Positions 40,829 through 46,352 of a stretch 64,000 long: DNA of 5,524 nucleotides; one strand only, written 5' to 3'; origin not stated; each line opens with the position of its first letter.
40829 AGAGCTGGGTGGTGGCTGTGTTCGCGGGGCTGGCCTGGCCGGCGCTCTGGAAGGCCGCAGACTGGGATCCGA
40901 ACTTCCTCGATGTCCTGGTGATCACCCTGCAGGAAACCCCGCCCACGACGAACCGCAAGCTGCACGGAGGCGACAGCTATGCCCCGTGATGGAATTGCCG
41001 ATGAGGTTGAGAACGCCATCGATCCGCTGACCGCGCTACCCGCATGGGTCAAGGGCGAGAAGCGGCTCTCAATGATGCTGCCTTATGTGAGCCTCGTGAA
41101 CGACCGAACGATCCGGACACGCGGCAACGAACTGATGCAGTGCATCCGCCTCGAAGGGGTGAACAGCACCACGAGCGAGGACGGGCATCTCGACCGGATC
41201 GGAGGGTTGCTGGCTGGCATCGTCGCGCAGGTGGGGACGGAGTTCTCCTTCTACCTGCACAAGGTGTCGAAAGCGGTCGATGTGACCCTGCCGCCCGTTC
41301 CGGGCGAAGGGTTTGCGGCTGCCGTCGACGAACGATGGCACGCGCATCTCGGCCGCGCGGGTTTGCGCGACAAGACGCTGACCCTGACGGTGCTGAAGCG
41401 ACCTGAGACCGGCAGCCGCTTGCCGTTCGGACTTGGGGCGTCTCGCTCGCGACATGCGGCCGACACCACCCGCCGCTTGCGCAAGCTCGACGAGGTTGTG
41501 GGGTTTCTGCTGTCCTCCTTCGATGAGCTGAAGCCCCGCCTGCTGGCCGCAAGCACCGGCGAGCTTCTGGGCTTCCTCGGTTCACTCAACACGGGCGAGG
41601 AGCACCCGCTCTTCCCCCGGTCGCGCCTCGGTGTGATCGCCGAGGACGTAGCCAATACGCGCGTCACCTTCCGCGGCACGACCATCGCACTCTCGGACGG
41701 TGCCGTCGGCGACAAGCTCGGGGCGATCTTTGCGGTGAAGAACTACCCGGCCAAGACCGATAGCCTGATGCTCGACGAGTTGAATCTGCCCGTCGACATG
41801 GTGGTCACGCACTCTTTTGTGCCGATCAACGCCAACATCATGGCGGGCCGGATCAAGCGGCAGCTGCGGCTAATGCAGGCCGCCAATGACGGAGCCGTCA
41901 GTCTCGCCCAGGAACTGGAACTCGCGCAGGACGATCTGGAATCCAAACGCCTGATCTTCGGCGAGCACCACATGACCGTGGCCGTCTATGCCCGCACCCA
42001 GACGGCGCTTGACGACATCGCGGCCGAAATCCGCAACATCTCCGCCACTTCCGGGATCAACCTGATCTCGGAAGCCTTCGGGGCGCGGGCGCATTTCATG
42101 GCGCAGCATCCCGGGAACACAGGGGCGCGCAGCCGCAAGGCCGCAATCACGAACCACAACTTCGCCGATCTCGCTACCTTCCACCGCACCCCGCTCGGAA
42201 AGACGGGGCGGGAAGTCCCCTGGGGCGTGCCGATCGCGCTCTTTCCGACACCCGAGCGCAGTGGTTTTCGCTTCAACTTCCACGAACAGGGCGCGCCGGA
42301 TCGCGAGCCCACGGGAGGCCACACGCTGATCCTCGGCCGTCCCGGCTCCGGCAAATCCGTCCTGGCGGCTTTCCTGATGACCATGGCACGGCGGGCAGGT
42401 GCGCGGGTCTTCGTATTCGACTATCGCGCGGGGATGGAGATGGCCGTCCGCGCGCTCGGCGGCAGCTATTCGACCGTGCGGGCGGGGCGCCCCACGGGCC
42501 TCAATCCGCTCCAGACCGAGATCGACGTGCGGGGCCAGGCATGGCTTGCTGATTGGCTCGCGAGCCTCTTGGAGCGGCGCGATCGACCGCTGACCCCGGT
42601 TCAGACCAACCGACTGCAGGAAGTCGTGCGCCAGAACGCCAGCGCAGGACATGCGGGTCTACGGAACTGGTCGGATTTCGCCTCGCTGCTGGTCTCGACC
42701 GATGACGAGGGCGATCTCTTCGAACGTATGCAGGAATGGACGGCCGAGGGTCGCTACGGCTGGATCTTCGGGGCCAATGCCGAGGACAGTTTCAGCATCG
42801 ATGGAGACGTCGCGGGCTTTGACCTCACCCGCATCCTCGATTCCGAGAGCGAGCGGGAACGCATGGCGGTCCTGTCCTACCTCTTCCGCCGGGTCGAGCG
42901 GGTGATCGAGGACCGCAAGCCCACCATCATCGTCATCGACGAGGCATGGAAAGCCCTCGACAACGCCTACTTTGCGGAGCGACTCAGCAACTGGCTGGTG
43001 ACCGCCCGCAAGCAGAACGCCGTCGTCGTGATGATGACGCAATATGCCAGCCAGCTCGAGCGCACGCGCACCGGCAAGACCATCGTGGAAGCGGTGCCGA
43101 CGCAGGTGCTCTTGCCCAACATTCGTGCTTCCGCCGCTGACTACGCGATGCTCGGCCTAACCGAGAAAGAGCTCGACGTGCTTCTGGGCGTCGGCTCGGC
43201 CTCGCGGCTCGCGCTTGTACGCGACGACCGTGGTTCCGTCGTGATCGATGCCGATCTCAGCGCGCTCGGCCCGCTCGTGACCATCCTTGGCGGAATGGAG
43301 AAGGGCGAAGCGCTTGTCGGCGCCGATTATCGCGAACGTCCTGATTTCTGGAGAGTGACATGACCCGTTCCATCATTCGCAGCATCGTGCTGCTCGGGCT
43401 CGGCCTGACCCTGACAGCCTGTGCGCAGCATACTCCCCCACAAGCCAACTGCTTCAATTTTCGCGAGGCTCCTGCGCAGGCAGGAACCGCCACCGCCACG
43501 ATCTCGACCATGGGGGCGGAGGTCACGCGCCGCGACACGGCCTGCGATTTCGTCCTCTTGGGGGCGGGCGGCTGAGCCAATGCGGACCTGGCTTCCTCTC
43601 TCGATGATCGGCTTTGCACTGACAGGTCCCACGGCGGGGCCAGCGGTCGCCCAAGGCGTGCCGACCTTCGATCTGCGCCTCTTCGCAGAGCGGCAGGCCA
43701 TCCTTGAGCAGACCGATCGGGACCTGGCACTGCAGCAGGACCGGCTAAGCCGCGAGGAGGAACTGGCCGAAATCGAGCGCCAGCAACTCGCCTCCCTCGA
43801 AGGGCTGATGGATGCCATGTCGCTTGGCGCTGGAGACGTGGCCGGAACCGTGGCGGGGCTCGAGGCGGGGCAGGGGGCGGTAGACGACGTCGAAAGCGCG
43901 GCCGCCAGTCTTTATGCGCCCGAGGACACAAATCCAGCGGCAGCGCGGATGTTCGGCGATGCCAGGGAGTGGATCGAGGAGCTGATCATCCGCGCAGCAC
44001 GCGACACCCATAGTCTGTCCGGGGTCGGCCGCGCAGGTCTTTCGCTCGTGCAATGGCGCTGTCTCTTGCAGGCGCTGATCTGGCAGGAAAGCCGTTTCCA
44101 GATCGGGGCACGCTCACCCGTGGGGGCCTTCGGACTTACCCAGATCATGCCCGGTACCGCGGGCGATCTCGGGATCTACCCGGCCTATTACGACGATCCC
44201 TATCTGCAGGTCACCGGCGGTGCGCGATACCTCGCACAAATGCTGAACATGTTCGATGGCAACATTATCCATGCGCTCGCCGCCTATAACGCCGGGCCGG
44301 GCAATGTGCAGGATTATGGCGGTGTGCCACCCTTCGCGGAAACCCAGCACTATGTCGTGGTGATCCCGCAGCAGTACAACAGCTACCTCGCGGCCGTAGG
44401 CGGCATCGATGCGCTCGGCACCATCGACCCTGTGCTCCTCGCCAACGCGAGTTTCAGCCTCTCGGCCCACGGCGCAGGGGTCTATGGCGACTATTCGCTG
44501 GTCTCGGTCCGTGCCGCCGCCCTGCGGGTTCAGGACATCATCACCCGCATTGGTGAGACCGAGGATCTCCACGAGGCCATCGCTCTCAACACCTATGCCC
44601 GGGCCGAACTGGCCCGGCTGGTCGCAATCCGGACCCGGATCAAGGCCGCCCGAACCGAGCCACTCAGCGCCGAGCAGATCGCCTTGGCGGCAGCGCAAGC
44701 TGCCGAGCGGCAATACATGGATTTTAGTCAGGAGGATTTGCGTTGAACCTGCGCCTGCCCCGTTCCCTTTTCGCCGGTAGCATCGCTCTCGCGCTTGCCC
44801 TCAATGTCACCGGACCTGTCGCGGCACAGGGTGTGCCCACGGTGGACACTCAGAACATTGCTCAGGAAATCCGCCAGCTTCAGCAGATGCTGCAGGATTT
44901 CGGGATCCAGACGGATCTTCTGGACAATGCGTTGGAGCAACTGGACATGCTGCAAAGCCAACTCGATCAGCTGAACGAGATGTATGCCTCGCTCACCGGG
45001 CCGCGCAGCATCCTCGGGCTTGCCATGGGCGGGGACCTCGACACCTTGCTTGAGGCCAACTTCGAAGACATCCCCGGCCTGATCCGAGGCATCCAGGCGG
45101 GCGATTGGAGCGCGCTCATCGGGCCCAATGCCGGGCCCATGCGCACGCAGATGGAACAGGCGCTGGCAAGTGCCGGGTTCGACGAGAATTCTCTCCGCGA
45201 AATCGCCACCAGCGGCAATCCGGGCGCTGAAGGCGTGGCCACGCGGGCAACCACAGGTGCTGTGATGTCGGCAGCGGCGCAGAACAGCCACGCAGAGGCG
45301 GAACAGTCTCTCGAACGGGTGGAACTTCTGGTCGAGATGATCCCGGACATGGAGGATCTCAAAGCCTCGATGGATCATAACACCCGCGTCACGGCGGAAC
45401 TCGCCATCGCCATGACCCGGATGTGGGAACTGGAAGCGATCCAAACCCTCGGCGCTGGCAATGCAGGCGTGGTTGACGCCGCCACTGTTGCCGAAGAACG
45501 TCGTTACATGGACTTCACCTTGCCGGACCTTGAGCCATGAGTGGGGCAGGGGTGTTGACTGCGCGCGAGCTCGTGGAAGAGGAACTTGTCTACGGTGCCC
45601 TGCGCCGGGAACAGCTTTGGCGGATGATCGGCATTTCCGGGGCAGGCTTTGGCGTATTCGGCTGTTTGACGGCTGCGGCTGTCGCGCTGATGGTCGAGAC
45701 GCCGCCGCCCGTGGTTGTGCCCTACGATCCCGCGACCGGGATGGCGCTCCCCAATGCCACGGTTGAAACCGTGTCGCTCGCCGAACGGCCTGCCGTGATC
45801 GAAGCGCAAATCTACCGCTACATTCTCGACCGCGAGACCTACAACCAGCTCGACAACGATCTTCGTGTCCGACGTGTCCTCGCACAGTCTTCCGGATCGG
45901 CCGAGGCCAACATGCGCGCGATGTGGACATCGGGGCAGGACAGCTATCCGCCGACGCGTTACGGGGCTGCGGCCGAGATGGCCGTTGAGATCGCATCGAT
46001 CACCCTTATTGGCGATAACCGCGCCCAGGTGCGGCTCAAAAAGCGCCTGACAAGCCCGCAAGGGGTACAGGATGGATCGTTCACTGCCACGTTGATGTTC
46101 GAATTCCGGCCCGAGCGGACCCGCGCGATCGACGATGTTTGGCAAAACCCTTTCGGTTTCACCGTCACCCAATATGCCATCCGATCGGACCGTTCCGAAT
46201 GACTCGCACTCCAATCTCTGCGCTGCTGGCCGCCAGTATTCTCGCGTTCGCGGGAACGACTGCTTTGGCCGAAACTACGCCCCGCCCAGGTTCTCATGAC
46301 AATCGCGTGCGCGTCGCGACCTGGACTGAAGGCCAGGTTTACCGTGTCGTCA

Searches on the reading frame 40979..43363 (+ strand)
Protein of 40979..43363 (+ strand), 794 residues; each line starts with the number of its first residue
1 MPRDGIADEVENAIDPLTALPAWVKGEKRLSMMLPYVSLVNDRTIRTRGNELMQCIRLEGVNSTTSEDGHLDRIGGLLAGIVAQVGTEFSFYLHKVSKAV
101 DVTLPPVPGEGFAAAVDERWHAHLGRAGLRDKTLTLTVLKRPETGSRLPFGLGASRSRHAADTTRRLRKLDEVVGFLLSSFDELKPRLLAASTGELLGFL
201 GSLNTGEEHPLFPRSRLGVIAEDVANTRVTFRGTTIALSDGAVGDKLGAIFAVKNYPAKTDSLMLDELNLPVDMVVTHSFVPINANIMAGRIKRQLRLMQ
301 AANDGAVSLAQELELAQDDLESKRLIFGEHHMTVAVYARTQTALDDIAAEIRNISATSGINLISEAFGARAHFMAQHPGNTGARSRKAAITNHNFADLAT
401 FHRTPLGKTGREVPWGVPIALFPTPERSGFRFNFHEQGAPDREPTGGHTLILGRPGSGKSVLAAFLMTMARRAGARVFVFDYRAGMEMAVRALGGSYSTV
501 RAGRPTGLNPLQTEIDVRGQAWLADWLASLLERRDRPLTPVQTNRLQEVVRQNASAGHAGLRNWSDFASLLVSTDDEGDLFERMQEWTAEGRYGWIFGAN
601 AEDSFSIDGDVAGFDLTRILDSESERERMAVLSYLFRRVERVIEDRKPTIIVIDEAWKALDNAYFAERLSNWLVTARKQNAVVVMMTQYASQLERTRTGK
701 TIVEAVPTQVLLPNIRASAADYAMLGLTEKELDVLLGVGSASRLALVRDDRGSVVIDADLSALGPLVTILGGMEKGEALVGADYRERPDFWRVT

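Call 5: search_protein_families(library=pfam, proteins=[window:40979-43363:+], max_evalue=0.01)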
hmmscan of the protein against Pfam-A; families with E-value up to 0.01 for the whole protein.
window:40979-43363:+ (794 aa): 13 families
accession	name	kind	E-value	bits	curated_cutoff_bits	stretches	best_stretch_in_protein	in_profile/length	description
PF03135.19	CagE_TrbE_VirB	-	2.7e-25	90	21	1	192-386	12-204/204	CagE, TrbE, VirB family, component of type IV transporter system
PF19044.6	P-loop_TraG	-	2.7e-11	43.2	25.8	2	638-741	243-348/413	TraG P-loop domain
PF12846.13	AAA_10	-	1.2e-05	25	27.5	0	445-488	20-63/362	AAA-like domain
PF13401.12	AAA_22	-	2.7e-05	24.9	27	0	445-486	4-45/130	AAA domain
PF13191.12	AAA_16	-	2.9e-05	25.1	32.6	1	441-552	19-122/167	AAA ATPase domain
PF10412.15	TrwB_AAD_bind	-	0.00021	20.7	20.5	1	447-483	16-52/387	Type IV secretion-system coupling protein DNA-binding domain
PF06745.19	ATPase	-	0.00041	20.2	26.6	0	444-476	17-50/231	KaiC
PF01935.23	DUF87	-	0.00049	20.7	23.2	1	448-553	25-123/220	Helicase HerA, central domain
PF24883.2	NPHP3_N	-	0.002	18.8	24.8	0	450-481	26-59/164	Nephrocystin 3, N-terminal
PF01656.29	CbiA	-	0.0022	18.4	25.4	1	456-490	9-43/125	CobQ/CobB/MinD/ParA nucleotide binding domain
PF01580.24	FtsK_SpoIIIE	-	0.0025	17.8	24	1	435-468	34-62/221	FtsK/SpoIIIE family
PF20720.3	nSTAND3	-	0.0037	17.4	27.2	0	448-479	19-50/155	Novel STAND NTPase 3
PF09848.15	SLFN-g3_helicase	-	0.0053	16.5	24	0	450-486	5-44/354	Schlafen group 3, DNA/RNA helicase domain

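Call 6: search_protein_families(library=padloc, proteins=[window:40979-43363:+], max_evalue=0.01)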
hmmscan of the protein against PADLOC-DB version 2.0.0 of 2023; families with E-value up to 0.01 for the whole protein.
window:40979-43363:+ (794 aa): 4 families
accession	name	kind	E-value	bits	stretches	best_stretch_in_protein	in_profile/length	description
PDLC04140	mad8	-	4.4e-20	70.4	1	444-730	25-256/314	mads_8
PDLC04100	HerA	-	0.0026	14.5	1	448-512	165-225/580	-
PDLC04678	PDC-M49A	-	0.0026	14.1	1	639-685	560-606/681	-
PDLC02185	HerA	-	0.0092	12.7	0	448-555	166-270/585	-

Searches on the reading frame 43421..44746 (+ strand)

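Call 82: search_protein_families(library=pfam, proteins=[window:43421-44746:+], max_evalue=0.001)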
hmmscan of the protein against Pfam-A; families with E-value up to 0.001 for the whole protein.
window:43421-44746:+ (441 aa): 1 family
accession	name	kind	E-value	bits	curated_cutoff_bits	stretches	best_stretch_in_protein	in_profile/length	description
PF01464.25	SLT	-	9.4e-22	77.2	21.3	1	215-307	16-112/117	Transglycosylase SLT domain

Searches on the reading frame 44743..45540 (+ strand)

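Call 82: search_protein_families(library=pfam, proteins=[window:44743-45540:+], max_evalue=0.001)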
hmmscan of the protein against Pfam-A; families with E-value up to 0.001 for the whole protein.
window:44743-45540:+ (265 aa): 1 family
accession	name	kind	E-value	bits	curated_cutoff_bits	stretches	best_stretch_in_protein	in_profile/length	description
PF07996.16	T4SS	-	8e-16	59.4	24.7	1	30-236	1-184/197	Type IV secretion system proteins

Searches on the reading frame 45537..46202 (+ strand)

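Call 82: search_protein_families(library=pfam, proteins=[window:45537-46202:+], max_evalue=0.001)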
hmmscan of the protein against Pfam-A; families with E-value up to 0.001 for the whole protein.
window:45537-46202:+ (221 aa): 1 family
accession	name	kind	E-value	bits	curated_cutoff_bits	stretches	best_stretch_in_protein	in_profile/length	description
PF04335.19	VirB8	-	1.7e-41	142.8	23.2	1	13-216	5-211/213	VirB8 protein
